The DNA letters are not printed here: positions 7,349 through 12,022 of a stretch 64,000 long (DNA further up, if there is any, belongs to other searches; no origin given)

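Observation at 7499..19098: Complete, compact type II-B CRISPR-Cas locus with a very large array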

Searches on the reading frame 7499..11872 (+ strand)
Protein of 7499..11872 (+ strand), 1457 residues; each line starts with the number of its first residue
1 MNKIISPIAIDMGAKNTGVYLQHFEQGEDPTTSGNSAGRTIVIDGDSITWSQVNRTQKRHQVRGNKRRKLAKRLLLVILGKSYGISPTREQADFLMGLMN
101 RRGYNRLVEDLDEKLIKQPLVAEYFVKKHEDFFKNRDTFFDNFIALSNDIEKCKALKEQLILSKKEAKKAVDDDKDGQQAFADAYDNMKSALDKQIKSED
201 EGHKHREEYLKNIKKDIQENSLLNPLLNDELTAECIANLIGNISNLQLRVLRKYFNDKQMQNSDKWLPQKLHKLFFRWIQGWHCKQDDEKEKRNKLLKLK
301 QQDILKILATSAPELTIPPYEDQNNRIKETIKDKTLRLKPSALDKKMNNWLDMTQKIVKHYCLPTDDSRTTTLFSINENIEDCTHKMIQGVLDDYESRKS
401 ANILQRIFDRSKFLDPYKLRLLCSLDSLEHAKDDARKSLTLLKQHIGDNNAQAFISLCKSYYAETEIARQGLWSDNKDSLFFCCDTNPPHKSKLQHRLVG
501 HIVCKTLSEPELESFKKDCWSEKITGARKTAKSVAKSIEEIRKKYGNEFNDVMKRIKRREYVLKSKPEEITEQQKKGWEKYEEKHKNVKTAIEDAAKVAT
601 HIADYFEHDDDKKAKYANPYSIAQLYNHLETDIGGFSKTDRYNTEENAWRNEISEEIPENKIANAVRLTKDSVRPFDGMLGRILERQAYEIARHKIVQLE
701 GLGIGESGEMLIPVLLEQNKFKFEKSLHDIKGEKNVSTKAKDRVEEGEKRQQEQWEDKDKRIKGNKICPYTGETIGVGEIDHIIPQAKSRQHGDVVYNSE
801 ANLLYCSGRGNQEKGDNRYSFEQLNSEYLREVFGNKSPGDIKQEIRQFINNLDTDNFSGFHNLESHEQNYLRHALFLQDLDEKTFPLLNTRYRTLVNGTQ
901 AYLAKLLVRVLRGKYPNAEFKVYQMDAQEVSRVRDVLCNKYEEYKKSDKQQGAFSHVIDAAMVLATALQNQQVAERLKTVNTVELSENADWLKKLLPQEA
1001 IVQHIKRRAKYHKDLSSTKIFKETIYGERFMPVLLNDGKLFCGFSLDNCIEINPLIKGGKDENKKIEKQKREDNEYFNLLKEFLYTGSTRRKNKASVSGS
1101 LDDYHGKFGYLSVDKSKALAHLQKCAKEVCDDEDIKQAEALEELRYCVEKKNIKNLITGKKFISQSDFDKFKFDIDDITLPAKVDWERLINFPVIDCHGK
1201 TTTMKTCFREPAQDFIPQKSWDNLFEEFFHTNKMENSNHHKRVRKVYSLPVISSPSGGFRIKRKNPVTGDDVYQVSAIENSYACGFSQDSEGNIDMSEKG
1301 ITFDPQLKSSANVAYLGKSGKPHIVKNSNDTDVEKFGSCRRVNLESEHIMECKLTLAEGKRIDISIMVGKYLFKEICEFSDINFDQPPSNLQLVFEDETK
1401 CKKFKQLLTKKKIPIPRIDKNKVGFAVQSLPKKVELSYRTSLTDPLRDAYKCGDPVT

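Call 5: search_protein_families(library=ncbifam, proteins=[window:7499-11872:+])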
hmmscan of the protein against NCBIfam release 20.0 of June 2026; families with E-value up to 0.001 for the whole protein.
window:7499-11872:+ (1457 aa): 1 family
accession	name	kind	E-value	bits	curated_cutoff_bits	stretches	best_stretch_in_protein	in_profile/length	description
TIGR03031.1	cas_csx12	equivalog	5.3e-147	491.4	399.4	1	7-806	1-802/802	type II-B CRISPR-associated RNA-guided endonuclease Cas9/Csx12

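Call 6: search_protein_families(library=pfam, proteins=[window:7499-11872:+])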
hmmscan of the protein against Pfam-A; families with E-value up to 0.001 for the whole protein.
window:7499-11872:+ (1457 aa): 2 families
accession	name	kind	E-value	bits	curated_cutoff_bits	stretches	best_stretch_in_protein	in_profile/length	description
PF21069.2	Csx12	-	8.2e-134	448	27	1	52-652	1-592/594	CRISPR-associated endonuclease Cas9 alpha-helical lobe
PF13395.12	HNH_4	-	1.3e-05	25.4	22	1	768-816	1-50/54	HNH endonuclease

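Call 7: search_solved_structures(query=window:7499-11872:+, show_alignments=1)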
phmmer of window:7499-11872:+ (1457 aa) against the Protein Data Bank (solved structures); distinct sequences matched with E-value up to 0.001: 7.
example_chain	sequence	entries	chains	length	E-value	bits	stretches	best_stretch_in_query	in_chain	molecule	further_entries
8umf_A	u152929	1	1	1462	2.1e-153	516.1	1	5-1298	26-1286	Cas9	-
9ko9_A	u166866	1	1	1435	2.1e-153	516.1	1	5-1298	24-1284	CRISPR-associated endonuclease Cas9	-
9kor_A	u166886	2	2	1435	2.1e-152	512.8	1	5-1298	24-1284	CRISPR-associated endonuclease Cas9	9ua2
9ehf_A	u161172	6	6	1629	3.5e-53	184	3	610-1286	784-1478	CRISPR-associated endonuclease Cas9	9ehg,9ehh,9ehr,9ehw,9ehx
9n6t_A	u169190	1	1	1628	6.8e-53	183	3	610-1286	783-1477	CRISPR-associated endonuclease Cas9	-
5b2o_A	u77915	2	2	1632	1.3e-52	182.1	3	610-1286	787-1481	CRISPR-associated endonuclease Cas9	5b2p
5b2q_A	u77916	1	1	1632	4e-52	180.5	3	610-1286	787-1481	CRISPR-associated endonuclease Cas9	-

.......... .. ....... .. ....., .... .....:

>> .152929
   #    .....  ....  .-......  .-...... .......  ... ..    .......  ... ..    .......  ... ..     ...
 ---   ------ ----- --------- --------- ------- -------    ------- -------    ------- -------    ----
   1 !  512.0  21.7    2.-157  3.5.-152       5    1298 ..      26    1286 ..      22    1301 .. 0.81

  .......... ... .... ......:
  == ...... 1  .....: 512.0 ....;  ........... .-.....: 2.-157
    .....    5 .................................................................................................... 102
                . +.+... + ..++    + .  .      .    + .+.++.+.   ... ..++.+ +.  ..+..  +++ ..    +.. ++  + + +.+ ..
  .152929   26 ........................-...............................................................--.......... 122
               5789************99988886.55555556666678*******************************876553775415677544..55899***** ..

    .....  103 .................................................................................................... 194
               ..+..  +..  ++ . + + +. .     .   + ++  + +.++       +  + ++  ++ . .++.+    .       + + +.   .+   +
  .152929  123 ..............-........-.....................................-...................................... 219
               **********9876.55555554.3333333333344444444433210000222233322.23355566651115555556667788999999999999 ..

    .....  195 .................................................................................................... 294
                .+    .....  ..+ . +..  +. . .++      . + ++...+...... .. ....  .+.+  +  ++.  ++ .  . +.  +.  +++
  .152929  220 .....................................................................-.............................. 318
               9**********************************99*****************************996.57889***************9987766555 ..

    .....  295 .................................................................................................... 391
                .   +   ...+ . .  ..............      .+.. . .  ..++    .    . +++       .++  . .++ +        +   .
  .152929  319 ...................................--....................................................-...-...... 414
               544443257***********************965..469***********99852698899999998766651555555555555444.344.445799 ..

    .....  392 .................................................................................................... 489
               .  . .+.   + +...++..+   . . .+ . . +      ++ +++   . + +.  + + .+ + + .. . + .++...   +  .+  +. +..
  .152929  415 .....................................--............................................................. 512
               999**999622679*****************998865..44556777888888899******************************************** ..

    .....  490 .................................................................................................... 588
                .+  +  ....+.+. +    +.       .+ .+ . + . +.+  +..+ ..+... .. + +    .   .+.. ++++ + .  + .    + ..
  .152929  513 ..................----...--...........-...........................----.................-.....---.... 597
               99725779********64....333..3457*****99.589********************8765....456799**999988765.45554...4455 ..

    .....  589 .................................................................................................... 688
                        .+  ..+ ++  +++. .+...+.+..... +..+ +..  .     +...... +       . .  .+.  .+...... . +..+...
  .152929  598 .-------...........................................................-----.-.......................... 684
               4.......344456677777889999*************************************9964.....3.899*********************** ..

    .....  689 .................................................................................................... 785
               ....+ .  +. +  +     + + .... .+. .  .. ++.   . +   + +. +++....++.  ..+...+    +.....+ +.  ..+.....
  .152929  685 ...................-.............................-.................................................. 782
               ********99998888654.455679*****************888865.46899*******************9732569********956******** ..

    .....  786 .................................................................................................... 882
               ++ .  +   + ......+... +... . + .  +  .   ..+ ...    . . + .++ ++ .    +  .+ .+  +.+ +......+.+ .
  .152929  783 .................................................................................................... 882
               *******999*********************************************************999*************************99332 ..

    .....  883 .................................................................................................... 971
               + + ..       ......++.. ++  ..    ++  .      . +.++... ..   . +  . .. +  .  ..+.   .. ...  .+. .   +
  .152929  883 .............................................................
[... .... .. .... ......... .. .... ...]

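Call 11: find_related_loci(query=window:7499-11872:+, collection=genome_contigs, flank=10000)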
Query window:7499-11872:+ (1457 aa) in genome_contigs; peptide patterns used: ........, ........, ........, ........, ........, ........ (x = any residue, [..] = any of these).
37 stretches matched a pattern, but none encodes a relative of the query by tblastn (E <= 1e-3).

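Call 12: find_homologous_proteins(query=window:7499-11872:+)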
Query window:7499-11872:+ (1457 aa): 472 proteins with E <= 0.001 among 8000 candidates; the best 120 are listed.
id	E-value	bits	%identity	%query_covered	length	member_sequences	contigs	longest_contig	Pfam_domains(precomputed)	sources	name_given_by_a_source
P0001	0.0e+0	1912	95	61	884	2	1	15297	PF13395.13,PF21069.3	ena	-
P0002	0.0e+0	1601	55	83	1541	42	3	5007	PF21069.3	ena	-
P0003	0.0e+0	1588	54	84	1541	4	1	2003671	PF21069.3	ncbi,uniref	ncbi:type II-B CRISPR-associated RNA-guided endonuclease Cas9/Csx12 [Candidatus Thiodubiliella endos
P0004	0.0e+0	1567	53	83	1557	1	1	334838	PF21069.3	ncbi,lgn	-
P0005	0.0e+0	1536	52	84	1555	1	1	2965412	PF13395.13,PF21069.3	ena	-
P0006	0.0e+0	1502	52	85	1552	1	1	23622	PF13395.13,PF21069.3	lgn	-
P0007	0.0e+0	1490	55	84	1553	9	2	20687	PF21069.3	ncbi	-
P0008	0.0e+0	1486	51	84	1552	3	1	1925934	PF13395.13,PF21069.3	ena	-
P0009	0.0e+0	1464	56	64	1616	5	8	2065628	PF21069.3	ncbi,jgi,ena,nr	ncbi:hypothetical protein [uncultured Gammaproteobacteria bacterium]|jgi:CRISPR system subtype II-B 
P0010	0.0e+0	1459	55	83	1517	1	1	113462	PF21069.3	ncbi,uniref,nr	ncbi:type II-B CRISPR-associated RNA-guided endonuclease Cas9/Csx12 [Bathymodiolus thermophilus thio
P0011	0.0e+0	1457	54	83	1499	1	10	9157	PF21069.3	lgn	-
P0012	0.0e+0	1448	54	84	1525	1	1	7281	PF21069.3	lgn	-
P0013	0.0e+0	1446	55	83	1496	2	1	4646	PF13395.13,PF21069.3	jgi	jgi:CRISPR system subtype II-B RNA-guided endonuclease Cas9/Csx12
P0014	0.0e+0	1426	56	64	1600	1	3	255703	PF21069.3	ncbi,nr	ncbi:hypothetical protein [uncultured Gammaproteobacteria bacterium]|nr:hypothetical protein [uncult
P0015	0.0e+0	1422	56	64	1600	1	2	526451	PF21069.3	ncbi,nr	ncbi:hypothetical protein [uncultured Gammaproteobacteria bacterium]|nr:hypothetical protein [uncult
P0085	9.1e-159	549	31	90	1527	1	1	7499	PF21069.3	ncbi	-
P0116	5.1e-149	517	32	89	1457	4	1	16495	PF13395.13,PF21069.3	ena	-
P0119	1.4e-148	515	32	88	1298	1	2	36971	PF13395.13,PF21069.3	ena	-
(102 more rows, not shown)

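Call 13: find_encoding_contigs(protein=window:7499-11872:+, flank=10000, max_places=6)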
Protein window:7499-11872:+ (1457 aa): no gene with exactly this product is on record in the collection.

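Call 14: find_encoding_contigs(protein=P0001, flank=10000, max_places=4)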
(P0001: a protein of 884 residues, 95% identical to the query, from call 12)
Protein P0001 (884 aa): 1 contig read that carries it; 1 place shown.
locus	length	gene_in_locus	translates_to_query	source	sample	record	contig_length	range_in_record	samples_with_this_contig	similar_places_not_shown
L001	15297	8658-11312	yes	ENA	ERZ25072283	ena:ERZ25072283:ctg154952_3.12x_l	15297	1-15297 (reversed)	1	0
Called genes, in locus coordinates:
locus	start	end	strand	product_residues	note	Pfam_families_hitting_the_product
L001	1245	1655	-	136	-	PF01479:S4, PF28601:HSP15_C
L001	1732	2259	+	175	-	PF00994:MoCF_biosynth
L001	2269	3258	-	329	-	PF13449:Phytase-like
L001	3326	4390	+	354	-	PF25917:BSH_RND (weak), PF25973:BSH_CzcB (weak), PF25989:YknX_C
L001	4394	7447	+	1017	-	PF00873:ACR_tran, PF03176:MMPL (faint)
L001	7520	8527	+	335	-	PF03734:YkuD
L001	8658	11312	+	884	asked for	PF21069:Csx12, PF13395:HNH_4 (faint)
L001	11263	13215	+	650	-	-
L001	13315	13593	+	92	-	-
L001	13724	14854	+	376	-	PF21069:Csx12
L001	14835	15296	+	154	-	?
